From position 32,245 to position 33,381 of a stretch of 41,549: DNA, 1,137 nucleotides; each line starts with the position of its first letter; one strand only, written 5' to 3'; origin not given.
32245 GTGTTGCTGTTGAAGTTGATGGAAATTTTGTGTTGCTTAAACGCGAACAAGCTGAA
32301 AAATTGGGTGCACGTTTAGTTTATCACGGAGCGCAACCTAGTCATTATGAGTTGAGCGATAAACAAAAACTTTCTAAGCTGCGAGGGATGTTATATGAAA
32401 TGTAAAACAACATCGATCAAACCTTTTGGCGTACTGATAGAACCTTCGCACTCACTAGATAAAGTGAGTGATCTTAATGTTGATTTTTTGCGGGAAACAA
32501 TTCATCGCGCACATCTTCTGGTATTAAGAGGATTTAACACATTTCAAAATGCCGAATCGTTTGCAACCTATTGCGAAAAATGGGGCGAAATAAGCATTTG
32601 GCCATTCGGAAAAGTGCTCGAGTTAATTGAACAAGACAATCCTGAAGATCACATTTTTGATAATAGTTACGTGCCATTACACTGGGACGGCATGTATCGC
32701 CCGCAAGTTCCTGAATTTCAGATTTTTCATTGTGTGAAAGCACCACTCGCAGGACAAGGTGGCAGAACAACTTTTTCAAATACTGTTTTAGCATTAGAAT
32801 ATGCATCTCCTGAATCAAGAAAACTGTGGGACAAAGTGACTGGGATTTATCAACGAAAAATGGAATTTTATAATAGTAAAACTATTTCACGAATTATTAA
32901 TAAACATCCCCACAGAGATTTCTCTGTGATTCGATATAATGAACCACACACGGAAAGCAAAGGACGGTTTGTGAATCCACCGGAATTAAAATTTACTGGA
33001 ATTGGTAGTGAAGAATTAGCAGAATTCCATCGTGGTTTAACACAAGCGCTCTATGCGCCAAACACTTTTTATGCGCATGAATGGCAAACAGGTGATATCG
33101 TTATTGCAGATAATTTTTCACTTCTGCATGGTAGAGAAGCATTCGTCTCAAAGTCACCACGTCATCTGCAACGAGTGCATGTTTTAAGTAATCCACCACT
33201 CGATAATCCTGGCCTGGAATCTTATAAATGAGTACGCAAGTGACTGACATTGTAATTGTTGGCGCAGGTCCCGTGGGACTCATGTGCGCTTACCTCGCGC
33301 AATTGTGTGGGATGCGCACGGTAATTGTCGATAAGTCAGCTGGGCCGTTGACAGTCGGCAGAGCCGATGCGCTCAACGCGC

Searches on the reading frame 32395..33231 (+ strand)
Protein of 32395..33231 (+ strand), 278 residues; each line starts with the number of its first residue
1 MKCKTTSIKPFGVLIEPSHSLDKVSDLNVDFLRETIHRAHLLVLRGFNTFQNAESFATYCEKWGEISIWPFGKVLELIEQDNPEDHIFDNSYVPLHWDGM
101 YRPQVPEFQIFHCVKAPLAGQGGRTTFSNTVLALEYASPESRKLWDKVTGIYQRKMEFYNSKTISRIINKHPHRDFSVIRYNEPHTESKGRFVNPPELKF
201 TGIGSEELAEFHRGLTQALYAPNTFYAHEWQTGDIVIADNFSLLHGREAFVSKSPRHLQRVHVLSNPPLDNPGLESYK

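Call 5: search_protein_families(library=pfam, proteins=[window:32395-33231:+], max_evalue=0.01)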
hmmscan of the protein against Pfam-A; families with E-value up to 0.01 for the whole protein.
window:32395-33231:+ (278 aa): 2 families
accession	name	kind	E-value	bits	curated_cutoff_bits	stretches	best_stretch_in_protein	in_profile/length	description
PF02668.22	TauD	-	8.6e-50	170.5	27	1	19-261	14-266/267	Taurine catabolism dioxygenase TauD, TfdA family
PF08943.16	CsiD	-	0.0076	15.9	27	0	176-254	211-281/294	CsiD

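Call 6: search_protein_families(library=ncbifam, proteins=[window:32395-33231:+], max_evalue=0.01)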
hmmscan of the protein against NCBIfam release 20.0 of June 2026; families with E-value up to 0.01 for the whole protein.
window:32395-33231:+ (278 aa): 8 families
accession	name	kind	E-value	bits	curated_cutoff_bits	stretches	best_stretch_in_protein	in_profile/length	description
NF049936.1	TriMthamethphnDioxTmpA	equivalog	1e-13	50.9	400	1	52-261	144-347/366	2-trimethylaminoethylphosphonate dioxygenase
TIGR02409.1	carnitine_bodg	equivalog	1.5e-12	47.2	414.75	1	29-260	126-349/366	gamma-butyrobetaine dioxygenase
NF045815.1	Neo-PentlctneFsynPtlD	equivalog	9.5e-12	44.8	550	1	82-265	91-288/301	neopentalenolactone/pentalenolactone F synthase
TIGR02410.1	carnitine_TMLD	equivalog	1e-11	45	268.3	1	54-252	140-339/362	trimethyllysine dioxygenase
NF007104.0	PRK09553.1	equivalog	1.5e-05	24.3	313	1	12-268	15-278/282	taurine dioxygenase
NF049937.1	CMthFAOxDecarbScoE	equivalog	0.00043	19.5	400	0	219-265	239-285/295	(3R)-3-[(carboxymethyl)amino]fatty acid oxygenase/decarboxylase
NF002814.1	PRK02963.1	equivalog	0.005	16.1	333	1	207-254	250-297/311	glutarate dioxygenase GlaH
NF041363.1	GntD_guanitoxin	equivalog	0.006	15.8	345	1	231-263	287-322/341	guanitoxin biosynthesis L-enduracididine beta-hydroxylase GntD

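Call 44: search_solved_structures(query=window:32395-33228:+, max_evalue=1e-10, show_alignments=4)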
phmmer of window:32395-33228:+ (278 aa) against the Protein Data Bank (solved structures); distinct sequences matched with E-value up to 1e-10: 3.
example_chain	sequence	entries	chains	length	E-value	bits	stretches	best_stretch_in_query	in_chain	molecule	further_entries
3eat_X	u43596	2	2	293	5e-89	301.6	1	10-275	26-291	Pyoverdine biosynthesis protein PvcB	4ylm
7tcl_X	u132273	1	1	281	7.5e-79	268.1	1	4-275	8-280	TauD/TfdA family dioxygenase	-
9j0j_A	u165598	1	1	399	2.4e-12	49.9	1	34-257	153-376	Fe/2OG-dependent oxygenase DfmD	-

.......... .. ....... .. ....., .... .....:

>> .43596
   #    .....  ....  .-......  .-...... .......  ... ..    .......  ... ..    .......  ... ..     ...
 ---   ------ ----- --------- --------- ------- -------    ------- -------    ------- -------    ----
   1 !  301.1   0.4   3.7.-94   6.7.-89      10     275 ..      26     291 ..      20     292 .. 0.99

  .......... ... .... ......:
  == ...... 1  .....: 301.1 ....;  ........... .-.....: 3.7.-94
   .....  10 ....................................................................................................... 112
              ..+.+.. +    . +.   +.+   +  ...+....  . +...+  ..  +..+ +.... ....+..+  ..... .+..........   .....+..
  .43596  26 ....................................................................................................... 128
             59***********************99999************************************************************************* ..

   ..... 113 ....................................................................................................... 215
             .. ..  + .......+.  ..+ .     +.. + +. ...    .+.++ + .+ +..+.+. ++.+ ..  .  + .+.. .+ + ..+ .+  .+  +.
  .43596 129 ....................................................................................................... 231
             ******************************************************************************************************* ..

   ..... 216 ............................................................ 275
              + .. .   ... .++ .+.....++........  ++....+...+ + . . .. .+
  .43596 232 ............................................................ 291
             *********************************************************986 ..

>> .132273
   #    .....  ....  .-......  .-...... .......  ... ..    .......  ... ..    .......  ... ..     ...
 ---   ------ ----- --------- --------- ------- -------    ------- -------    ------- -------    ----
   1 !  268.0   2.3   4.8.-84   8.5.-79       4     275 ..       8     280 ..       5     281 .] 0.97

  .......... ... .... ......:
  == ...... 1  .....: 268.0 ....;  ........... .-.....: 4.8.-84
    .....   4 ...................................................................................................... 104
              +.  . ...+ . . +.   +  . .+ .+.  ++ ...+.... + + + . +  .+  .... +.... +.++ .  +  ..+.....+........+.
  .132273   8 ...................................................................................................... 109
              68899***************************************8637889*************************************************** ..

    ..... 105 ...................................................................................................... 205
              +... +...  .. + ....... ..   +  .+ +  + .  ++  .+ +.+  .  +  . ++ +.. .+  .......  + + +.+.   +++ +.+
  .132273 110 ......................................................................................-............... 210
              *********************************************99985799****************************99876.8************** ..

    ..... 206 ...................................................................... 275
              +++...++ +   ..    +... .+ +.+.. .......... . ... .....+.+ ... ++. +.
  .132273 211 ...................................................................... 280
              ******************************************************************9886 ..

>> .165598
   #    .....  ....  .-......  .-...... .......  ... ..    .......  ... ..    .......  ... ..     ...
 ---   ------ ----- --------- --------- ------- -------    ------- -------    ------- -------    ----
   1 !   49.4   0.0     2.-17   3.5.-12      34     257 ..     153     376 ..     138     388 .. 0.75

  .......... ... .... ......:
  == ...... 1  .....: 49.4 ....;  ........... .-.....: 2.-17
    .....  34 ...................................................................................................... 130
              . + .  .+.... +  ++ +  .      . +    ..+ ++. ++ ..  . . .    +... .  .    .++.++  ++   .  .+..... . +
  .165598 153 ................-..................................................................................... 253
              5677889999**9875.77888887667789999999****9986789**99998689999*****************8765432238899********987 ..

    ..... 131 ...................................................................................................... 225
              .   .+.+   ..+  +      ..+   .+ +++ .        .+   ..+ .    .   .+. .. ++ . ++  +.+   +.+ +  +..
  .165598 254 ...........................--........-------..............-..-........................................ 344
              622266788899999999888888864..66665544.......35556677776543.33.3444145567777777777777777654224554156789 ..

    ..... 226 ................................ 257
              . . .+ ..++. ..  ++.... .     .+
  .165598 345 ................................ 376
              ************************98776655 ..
